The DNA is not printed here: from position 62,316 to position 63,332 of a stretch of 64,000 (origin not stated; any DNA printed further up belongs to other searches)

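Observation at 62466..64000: Pseudaminic-acid pathway genes (pseF-like, pseG-like) directly downstream of rpoN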

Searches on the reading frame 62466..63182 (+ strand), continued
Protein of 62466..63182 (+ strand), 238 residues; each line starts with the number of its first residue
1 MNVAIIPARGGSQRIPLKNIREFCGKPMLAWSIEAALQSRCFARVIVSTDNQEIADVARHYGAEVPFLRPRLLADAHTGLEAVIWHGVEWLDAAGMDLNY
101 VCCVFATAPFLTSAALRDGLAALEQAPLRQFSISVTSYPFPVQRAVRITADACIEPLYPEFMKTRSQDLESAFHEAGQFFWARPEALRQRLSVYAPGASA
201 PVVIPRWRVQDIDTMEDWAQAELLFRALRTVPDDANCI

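Call 68: list_cluster_members(proteins=[L001:18083-19597:-])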
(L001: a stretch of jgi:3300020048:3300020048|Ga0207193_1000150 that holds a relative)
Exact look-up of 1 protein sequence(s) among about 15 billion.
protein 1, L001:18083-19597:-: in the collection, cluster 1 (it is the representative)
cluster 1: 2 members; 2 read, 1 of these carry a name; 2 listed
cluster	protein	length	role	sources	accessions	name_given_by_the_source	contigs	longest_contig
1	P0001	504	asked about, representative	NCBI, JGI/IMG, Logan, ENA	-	-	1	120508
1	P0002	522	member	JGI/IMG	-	hypothetical protein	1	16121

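Call 69: find_encoding_contigs(protein=P0001, flank=10000, max_places=1)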
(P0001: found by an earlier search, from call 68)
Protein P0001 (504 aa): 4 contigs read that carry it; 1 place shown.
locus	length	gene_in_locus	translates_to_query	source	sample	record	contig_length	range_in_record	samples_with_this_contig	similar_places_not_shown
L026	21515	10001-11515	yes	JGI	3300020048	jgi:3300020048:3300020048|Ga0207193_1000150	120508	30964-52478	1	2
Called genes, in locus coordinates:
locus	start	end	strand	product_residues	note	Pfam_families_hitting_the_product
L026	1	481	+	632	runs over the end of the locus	PF08484:Methyltransf_14 (weak), PF22674:C2185-like_N (weak), PF05050:Methyltransf_21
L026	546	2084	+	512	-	PF13692:Glyco_trans_1_4, PF00534:Glycos_transf_1 (weak), PF22674:C2185-like_N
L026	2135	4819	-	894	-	PF00535:Glycos_transf_2, PF10111:Glyco_tranf_2_2, PF13641:Glyco_tranf_2_3, PF22674:C2185-like_N (weak), PF05159:Capsule_synth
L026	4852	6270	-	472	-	PF04464:Glyphos_transf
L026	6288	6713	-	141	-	PF01467:CTP_transf_like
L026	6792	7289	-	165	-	-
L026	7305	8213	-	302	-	PF00535:Glycos_transf_2, PF13641:Glyco_tranf_2_3, PF13632:Glyco_trans_2_3 (faint)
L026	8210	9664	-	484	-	PF01593:Amino_oxidase, PF13450:NAD_binding_8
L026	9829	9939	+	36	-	-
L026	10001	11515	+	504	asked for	PF13401:AAA_22 (weak), PF14516:AAA_35 (weak)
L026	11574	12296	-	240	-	PF00702:Hydrolase, PF12710:HAD (weak), PF13419:HAD_2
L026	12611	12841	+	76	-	-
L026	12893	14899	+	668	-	PF00072:Response_reg, PF00989:PAS, PF08448:PAS_4, PF13426:PAS_9, PF08447:PAS_3, PF00512:HisKA (weak), PF02518:HATPase_c, PF00072:Response_reg, +1 more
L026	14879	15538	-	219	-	PF00702:Hydrolase, PF12710:HAD, PF13419:HAD_2, PF13242:Hydrolase_like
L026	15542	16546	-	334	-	PF21360:PylC-like_N, PF02655:ATP-grasp_3 (weak), PF13535:ATP-grasp_4 (faint), PF15632:ATPgrasp_Ter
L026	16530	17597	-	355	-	PF03102:NeuB, PF08666:SAF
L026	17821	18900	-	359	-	-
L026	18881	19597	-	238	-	PF02348:CTP_transf_3, PF12804:NTP_transf_3 (weak)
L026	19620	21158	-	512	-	PF00309:Sigma54_AID, PF04963:Sigma54_CBD, PF04552:Sigma54_DBD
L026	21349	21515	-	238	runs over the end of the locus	-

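Call 70: list_cluster_members(proteins=[L026:546-2084:+])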
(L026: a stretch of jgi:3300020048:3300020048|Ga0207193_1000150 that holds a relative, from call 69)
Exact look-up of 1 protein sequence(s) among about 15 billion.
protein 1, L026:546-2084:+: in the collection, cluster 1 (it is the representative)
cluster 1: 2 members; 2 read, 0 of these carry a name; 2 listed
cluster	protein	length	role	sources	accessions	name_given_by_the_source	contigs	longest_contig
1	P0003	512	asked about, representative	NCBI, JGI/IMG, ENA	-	-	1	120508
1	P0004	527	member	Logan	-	-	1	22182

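Call 71: find_encoding_contigs(protein=P0003, flank=10000, max_places=1)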
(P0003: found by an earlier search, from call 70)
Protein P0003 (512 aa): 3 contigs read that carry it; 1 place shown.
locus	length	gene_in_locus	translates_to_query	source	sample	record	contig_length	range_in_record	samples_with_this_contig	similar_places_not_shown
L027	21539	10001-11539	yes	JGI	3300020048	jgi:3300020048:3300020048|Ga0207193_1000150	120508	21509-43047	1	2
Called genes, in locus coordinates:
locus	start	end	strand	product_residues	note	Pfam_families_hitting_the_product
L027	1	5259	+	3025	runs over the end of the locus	PF03442:CBM_X2, PF18887:MBG_3, PF03442:CBM_X2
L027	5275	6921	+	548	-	-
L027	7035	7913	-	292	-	-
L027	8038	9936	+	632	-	PF08484:Methyltransf_14 (weak), PF22674:C2185-like_N (weak), PF05050:Methyltransf_21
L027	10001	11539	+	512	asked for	PF13692:Glyco_trans_1_4, PF00534:Glycos_transf_1 (weak), PF22674:C2185-like_N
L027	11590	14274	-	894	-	PF00535:Glycos_transf_2, PF10111:Glyco_tranf_2_2, PF13641:Glyco_tranf_2_3, PF22674:C2185-like_N (weak), PF05159:Capsule_synth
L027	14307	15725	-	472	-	PF04464:Glyphos_transf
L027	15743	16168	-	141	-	PF01467:CTP_transf_like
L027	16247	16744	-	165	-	-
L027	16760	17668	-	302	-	PF00535:Glycos_transf_2, PF13641:Glyco_tranf_2_3, PF13632:Glyco_trans_2_3 (faint)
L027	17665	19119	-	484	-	PF01593:Amino_oxidase, PF13450:NAD_binding_8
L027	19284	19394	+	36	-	-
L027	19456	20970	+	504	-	PF13401:AAA_22 (weak), PF14516:AAA_35 (weak)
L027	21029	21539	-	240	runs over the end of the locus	PF00702:Hydrolase, PF12710:HAD (weak), PF13419:HAD_2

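Call 72: search_protein_families(library=pfam, proteins=[L027:8038-9936:+, L027:10001-11539:+, L027:11590-14274:-, L027:14307-15725:-, L027:15743-16168:-, L027:16247-16744:-, L027:16760-17668:-, L027:17665-19119:-, L027:7035-7913:-, L027:5275-6921:+], max_evalue=0.001)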
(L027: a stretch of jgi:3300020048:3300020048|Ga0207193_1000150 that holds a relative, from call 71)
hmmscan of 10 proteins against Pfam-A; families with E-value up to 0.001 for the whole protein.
L027:8038-9936:+ (632 aa): 2 families
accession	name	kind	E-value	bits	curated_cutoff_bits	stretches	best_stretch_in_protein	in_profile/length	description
PF05050.19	Methyltransf_21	-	1.4e-21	77.8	22.7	1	443-608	1-173/173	Methyltransferase FkbM domain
PF08484.17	Methyltransf_14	-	6.4e-06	26.5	23.5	1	42-132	56-149/160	C-methyltransferase C-terminal domain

L027:10001-11539:+ (512 aa): 3 families
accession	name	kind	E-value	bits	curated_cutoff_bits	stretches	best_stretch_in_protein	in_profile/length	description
PF13692.12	Glyco_trans_1_4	-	1.1e-19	71.5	27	1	226-359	3-141/142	Glycosyl transferases group 1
PF00534.26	Glycos_transf_1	-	1.1e-05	25.4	26.4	1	280-371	75-169/172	Glycosyl transferases group 1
PF13524.12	Glyco_trans_1_2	-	0.00052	20.4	25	0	261-372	16-126/144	Glycosyl transferase-like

L027:11590-14274:- (894 aa): 4 families
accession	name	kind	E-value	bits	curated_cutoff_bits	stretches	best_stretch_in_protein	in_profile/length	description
PF00535.33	Glycos_transf_2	-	5.1e-32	111.5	23.3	1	12-134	1-127/168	Glycosyl transferase family 2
PF13641.12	Glyco_tranf_2_3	-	2.6e-12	47.7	27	1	11-131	3-131/230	Glycosyltransferase like family 2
PF05159.20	Capsule_synth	-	2.2e-11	44.2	20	1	686-860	139-304/310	Capsule polysaccharide biosynthesis protein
PF10111.15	Glyco_tranf_2_2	-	3.2e-08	33.8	27.3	1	23-111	14-104/276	Glycosyltransferase like family 2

L027:14307-15725:- (472 aa): 1 family
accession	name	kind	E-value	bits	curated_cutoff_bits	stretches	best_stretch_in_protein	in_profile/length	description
PF04464.20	Glyphos_transf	-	1.8e-52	179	22.1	1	156-461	72-365/367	CDP-Glycerol:Poly(glycerophosphate) glycerophosphotransferase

L027:15743-16168:- (141 aa): 2 families
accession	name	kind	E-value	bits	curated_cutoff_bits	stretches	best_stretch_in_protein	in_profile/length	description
PF01467.32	CTP_transf_like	-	1.1e-24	87.6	21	1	9-128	1-132/133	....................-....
PF06574.18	FAD_syn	-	0.00024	21.4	27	0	3-38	4-39/158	FAD synthetase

L027:16247-16744:- (165 aa): 0 families

L027:16760-17668:- (302 aa): 5 families
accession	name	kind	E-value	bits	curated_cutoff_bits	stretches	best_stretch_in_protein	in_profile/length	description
PF00535.33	Glycos_transf_2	-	4.2e-27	95.5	23.3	1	7-168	1-167/168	Glycosyl transferase family 2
PF13641.12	Glyco_tranf_2_3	-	4.6e-16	60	27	1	6-210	3-216/230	Glycosyltransferase like family 2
PF13632.12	Glyco_trans_2_3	-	4.9e-06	26.9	27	1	83-226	1-144/198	Glycosyl transferase family group 2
PF10111.15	Glyco_tranf_2_2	-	0.00021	21.3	27.3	1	16-102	10-103/276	Glycosyltransferase like family 2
PF13506.12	Glyco_transf_21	-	0.00046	20.1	21.7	1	74-169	24-118/174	Glycosyl transferase family 21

L027:17665-19119:- (484 aa): 2 families
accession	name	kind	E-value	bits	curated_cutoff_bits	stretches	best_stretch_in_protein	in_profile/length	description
PF01593.30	Amino_oxidase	-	1.3e-16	61.4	19.8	1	27-276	2-258/443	Flavin containing amine oxidoreductase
PF13450.12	NAD_binding_8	-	1.4e-09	38.5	21.9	1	21-82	1-62/68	NAD(P)-binding Rossmann-like domain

L027:7035-7913:- (292 aa): 1 family
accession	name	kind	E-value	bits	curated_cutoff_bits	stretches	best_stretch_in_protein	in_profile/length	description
PF05050.19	Methyltransf_21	-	0.0008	20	22.7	0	142-187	101-149/173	Methyltransferase FkbM domain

L027:5275-6921:+ (548 aa): 1 family
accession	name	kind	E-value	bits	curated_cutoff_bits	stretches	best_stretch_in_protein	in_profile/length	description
PF07483.16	W_rich_C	-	0.0002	21.8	26.2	0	307-338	48-80/105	Tryptophan-rich Synechocystis species C-terminal domain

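Call 73: search_protein_families(library=ncbifam, proteins=[L027:8038-9936:+, L027:10001-11539:+, L027:11590-14274:-, L027:14307-15725:-, L027:15743-16168:-, L027:16247-16744:-, L027:16760-17668:-, L027:17665-19119:-, L027:7035-7913:-, L027:5275-6921:+], max_evalue=0.0001)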
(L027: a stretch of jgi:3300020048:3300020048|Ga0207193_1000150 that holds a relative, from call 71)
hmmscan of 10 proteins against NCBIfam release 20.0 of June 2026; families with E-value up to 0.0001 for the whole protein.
L027:8038-9936:+ (632 aa): 1 family
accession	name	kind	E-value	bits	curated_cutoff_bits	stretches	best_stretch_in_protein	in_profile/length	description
TIGR01444.1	fkbM_fam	subfamily_domain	8e-12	45.8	37.7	1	441-579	2-139/143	FkbM family methyltransferase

L027:10001-11539:+ (512 aa): 1 family
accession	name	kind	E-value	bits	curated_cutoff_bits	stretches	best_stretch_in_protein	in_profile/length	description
TIGR03087.1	stp1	hypoth_equivalog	4.8e-16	58.9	316.65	1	71-393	55-395/397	TIGR03087 family PEP-CTERM/XrtA system glycosyltransferase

L027:11590-14274:- (894 aa): 23 families
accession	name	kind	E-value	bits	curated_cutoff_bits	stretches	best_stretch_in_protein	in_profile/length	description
NF047683.1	TeichurnBiosyTuaG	equivalog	8.2e-26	91.1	400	1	7-117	4-115/252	teichuronic acid biosynthesis protein TuaG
NF007482.0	PRK10073.1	equivalog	3.7e-21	75.5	423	1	7-111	4-108/334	glycosyltransferase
NF041394.1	GtaseAglG_Halo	equivalog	1.7e-19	70.2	440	1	11-117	3-111/304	glucosyl-dolichyl phosphate glucuronosyltransferase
TIGR03937.1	PgaC_IcaA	equivalog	2.7e-19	69.4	422.3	1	3-112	39-149/407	poly-beta-1,6-N-acetyl-D-glucosamine synthase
NF041875.1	EPS_EpsD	equivalog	5.9e-18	65.3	370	1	11-116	1-107/325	exopolysaccharide biosynthesis glycosyltransferase EpsD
NF053739.1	GlytfEpsEBac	equivalog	1.8e-16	59.9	450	1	9-116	1-110/265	glycosyltransferase EpsE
NF050050.1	ProtGlycPglI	equivalog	7.2e-16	58.4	500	1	9-114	2-109/306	GalNAc(5)-diNAcBac-PP-undecaprenol beta-1,3-glucosyltransferase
NF007986.1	PRK10714.1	equivalog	5.6e-13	48.6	529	1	11-115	8-117/316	undecaprenyl-phosphate 4-deoxy-4-formamido-L-arabinose transferase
TIGR04017.1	WcaA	equivalog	6.9e-12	45.5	495.75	1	6-122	2-117/279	colanic acid biosynthesis glycosyltransferase WcaA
NF007453.0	PRK10018.1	equivalog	1.1e-11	44.9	382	1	6-119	3-120/280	colanic acid biosynthesis glycosyltransferase WcaA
TIGR04283.1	glyco_like_mftF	equivalog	2.4e-11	43.6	182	1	11-112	1-95/221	TIGR04283 family arsenosugar biosynthesis glycosyltransferase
NF038302.1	EPS_HpsE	equivalog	7.4e-11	41.6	300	1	12-116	4-114/307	hormogonium polysaccharide biosynthesis glycosyltransferase HpsE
TIGR03965.1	mycofact_glyco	equivalog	3.4e-10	39.4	280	1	6-108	71-178/467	mycofactocin biosynthesis glycosyltransferase MftF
TIGR03111.1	glyc2_xrt_Gpos1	hypoth_equivalog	1.9e-09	36.8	363.95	1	6-115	46-158/439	TIGR03111 family XrtG-associated glycosyltransferase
NF047588.1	GlcsyltransPgfSStrep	equivalog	3.4e-09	36.4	500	1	11-121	3-119/308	glycosyltransferase PgfS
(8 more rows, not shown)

L027:14307-15725:- (472 aa): 3 families
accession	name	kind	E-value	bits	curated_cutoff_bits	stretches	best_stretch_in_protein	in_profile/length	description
NF041713.1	Tar_polymTarL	equivalog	1.2e-20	73.7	1000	1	178-457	293-555/562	teichoic acid ribitol-phosphate polymerase TarL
NF041712.1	techglyph_taseTarF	equivalog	1.3e-17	64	550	1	180-459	113-384/388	teichoic acid glycerol-phosphate transferase TarF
NF041711.1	TagprimaseTarB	equivalog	1.1e-11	44.7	500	1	351-432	256-336/362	teichoic acid glycerol-phosphate primase TarB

L027:15743-16168:- (141 aa): 9 families
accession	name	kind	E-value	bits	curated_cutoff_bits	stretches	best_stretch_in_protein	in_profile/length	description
TIGR01518.1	g3p_cytidyltrns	equivalog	1.2e-46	157.9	165.4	1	8-130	1-125/125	glycerol-3-phosphate cytidylyltransferase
TIGR02199.1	rfaE_dom_II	equivalog_domain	2.6e-20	72.7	181.5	1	3-126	9-138/144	D-glycero-beta-D-manno-heptose 1-phosphate adenylyltransferase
NF008454.0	PRK11316.1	equivalog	2.8e-18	65.8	521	1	2-129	337-470/475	bifunctional D-glycero-beta-D-manno-heptose-7-phosphate kinase/D-glycero-beta-D-manno-heptose 1-phosphate adenylyltransferase HldE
TIGR00125.1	cyt_tran_rel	domain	1.1e-16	60.7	27.7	1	8-70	2-63/65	adenylyltransferase/cytidyltransferase family protein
NF001985.0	PRK00777.1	subfamily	7.2e-13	48.9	104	1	3-64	2-63/157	pantetheine-phosphate adenylyltransferase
NF002250.0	PRK01170.1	subfamily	1.4e-08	34.6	489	1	8-62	3-56/322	bifunctional pantetheine-phosphate adenylyltransferase/NTP phosphatase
TIGR01510.1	coaD_prev_kdtB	equivalog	3.1e-06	27.3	103.3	1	9-43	3-37/155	pantetheine-phosphate adenylyltransferase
NF041124.1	CoaD_Thcocales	equivalog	5.6e-06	26.3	290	1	3-60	2-60/156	phosphopantetheine adenylyltransferase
NF005518.0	PRK07143.1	equivalog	7.9e-06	25.5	232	1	3-53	13-65/281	hypothetical protein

L027:16247-16744:- (165 aa): 0 families

L027:16760-17668:- (302 aa): 19 families
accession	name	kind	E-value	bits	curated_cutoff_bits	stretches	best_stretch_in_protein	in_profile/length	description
TIGR03937.1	PgaC_IcaA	equivalog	2.6e-17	62.9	422.3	1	3-116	44-161/407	poly-beta-1,6-N-acetyl-D-glucosamine synthase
NF041875.1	EPS_EpsD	equivalog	7e-16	58.5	370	1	6-224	1-226/325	exopolysaccharide biosynthesis glycosyltransferase EpsD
TIGR03965.1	mycofact_glyco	equivalog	6.2e-13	48.4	280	1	6-229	76-304/467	mycofactocin biosynthesis glycosyltransferase MftF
TIGR01556.1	rhamnosyltran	subfamily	7.7e-12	45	200.55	1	26-268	14-277/281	rhamnosyltransferase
TIGR03111.1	glyc2_xrt_Gpos1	hypoth_equivalog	1.2e-10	40.8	363.95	1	4-112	49-163/439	TIGR03111 family XrtG-associated glycosyltransferase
NF038299.1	EPS_HpsN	equivalog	3.9e-10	39.2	425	1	4-130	1-131/317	hormogonium polysaccharide biosynthesis glycosyltransferase HpsN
NF050050.1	ProtGlycPglI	equivalog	1.6e-09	37.6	500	1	4-106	2-109/306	GalNAc(5)-diNAcBac-PP-undecaprenol beta-1,3-glucosyltransferase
TIGR04283.1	glyco_like_mftF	equivalog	2.1e-09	37.3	182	1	7-119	2-110/221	TIGR04283 family arsenosugar biosynthesis glycosyltransferase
NF038302.1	EPS_HpsE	equivalog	5.1e-09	35.5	300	1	15-118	15-124/307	hormogonium polysaccharide biosynthesis glycosyltransferase HpsE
NF047683.1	TeichurnBiosyTuaG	equivalog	7.4e-09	35.6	400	1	2-97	4-103/252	teichuronic acid biosynthesis protein TuaG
NF007482.0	PRK10073.1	equivalog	1.9e-08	33.7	423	1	3-102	5-107/334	glycosyltransferase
NF047588.1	GlcsyltransPgfSStrep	equivalog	2.6e-07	30.1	500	1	18-107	22-112/308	glycosyltransferase PgfS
NF007453.0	PRK10018.1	equivalog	4.8e-07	29.7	382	1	2-105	4-111/280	colanic acid biosynthesis glycosyltransferase WcaA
TIGR04017.1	WcaA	equivalog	4.9e-07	29.6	495.75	1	2-105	3-110/279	colanic acid biosynthesis glycosyltransferase WcaA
NF041394.1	GtaseAglG_Halo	equivalog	2.4e-06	27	440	1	10-232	9-231/304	glucosyl-dolichyl phosphate glucuronosyltransferase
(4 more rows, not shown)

L027:17665-19119:- (484 aa): 8 families
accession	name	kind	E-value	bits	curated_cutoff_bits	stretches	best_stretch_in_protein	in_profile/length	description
NF005547.0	PRK07208.1-3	equivalog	4.9e-46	157.4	380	1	20-455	8-442/465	hypothetical protein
NF005548.0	PRK07208.1-4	equivalog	8.1e-43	146.7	389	1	20-459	7-455/488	hypothetical protein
NF005545.0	PRK07208.1-1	equivalog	6.2e-36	123.8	451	1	15-461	6-468/504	hypothetical protein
NF005546.0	PRK07208.1-2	equivalog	5.5e-27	94.5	418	2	90-460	107-508/527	hypothetical protein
NF005549.0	PRK07208.1-5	equivalog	1.2e-15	57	587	1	313-458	369-515/534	hypothetical protein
NF005560.0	PRK07233.1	equivalog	1e-08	34.5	252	1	19-275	3-254/435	hypothetical protein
TIGR03467.1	HpnE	equivalog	2.3e-08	33.8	283.05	1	20-93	2-75/430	hydroxysqualene dehydroxylase HpnE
TIGR02734.1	crtI_fam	subfamily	7.2e-05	21.7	238.1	0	20-74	2-54/504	phytoene desaturase family protein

L027:7035-7913:- (292 aa): 0 families

L027:5275-6921:+ (548 aa): 0 families

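Call 76: search_solved_structures(query=L001:13052-14056:+, max_evalue=0.01)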
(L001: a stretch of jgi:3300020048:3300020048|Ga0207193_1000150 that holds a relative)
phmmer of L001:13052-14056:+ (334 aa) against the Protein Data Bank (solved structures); distinct sequences matched with E-value up to 0.01: 2.
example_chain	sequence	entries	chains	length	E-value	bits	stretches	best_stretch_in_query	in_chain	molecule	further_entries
2pn1_A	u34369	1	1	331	2.7e-31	112.1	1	22-305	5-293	Carbamoylphosphate synthase large subunit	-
4ffl_A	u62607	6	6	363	0.0013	21.1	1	84-287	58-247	PylC | Putative uncharacterized protein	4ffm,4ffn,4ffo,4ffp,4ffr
